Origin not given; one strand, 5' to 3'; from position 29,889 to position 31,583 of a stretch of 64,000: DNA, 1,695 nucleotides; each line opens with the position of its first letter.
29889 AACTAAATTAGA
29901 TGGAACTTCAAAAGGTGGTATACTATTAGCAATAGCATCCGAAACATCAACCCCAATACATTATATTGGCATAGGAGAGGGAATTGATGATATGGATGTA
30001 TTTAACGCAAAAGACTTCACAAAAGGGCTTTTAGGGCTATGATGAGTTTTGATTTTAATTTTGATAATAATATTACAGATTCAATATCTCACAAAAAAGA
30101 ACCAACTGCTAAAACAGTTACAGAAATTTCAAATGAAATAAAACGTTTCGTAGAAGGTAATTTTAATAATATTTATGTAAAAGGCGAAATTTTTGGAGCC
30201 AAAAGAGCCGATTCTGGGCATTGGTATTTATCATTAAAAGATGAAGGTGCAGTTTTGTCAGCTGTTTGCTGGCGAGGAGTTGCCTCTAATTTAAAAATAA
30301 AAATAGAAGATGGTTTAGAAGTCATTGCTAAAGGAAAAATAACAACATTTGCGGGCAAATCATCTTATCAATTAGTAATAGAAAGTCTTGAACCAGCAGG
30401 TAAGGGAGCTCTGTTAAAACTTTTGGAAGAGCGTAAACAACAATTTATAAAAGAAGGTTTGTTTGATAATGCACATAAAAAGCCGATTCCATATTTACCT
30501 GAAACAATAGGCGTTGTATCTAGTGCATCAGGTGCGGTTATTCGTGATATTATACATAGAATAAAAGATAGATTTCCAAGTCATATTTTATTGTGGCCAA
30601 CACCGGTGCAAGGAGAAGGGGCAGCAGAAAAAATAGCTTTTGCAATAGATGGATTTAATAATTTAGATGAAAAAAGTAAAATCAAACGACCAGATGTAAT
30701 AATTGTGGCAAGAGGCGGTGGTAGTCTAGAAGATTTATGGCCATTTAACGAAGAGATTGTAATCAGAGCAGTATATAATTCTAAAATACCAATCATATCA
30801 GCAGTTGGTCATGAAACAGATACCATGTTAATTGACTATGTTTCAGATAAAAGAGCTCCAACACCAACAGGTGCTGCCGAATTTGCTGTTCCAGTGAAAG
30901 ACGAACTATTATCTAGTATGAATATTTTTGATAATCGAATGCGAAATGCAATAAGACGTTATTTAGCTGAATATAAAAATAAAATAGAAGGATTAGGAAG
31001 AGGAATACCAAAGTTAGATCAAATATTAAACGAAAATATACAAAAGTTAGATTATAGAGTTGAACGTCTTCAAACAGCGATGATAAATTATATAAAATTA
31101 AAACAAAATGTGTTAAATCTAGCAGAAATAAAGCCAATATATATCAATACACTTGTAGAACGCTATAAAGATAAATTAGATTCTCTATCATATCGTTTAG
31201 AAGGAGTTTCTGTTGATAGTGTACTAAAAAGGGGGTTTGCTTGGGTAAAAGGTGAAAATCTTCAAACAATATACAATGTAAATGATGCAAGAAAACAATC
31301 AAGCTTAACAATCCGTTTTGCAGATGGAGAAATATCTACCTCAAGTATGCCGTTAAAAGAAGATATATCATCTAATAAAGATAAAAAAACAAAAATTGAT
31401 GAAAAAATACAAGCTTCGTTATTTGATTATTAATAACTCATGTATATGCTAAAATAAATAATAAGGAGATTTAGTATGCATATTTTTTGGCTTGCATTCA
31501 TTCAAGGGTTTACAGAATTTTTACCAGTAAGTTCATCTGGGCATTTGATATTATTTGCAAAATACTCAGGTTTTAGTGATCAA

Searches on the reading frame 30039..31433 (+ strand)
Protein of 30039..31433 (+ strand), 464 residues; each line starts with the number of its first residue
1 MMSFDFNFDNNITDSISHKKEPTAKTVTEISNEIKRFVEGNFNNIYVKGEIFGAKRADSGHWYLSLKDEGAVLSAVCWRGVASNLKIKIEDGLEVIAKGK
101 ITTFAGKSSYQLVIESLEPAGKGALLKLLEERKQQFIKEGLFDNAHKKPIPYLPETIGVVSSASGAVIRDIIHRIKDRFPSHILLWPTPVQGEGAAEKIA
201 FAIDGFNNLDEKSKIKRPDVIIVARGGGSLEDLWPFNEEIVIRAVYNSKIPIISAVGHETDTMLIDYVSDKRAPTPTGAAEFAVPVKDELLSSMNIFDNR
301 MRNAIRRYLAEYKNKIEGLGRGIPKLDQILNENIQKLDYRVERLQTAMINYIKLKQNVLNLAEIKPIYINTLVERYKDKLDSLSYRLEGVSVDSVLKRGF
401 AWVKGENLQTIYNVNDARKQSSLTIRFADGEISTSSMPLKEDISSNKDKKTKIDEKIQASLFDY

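Call 66: search_protein_families(library=pfam, proteins=[window:30039-31433:+], max_evalue=0.00001)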
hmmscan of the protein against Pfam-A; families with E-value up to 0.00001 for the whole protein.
window:30039-31433:+ (464 aa): 3 families
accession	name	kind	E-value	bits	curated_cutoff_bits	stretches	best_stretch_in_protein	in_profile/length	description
PF02601.20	Exonuc_VII_L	-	4e-91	306.2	35.9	1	141-434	1-314/315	Exonuclease VII, large subunit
PF13742.12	tRNA_anti_2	-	7.5e-26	90.6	27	1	26-117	2-94/95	OB-fold nucleic acid binding domain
PF01336.31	tRNA_anti-codon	-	2.9e-09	37.2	27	1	47-119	3-74/75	OB-fold nucleic acid binding domain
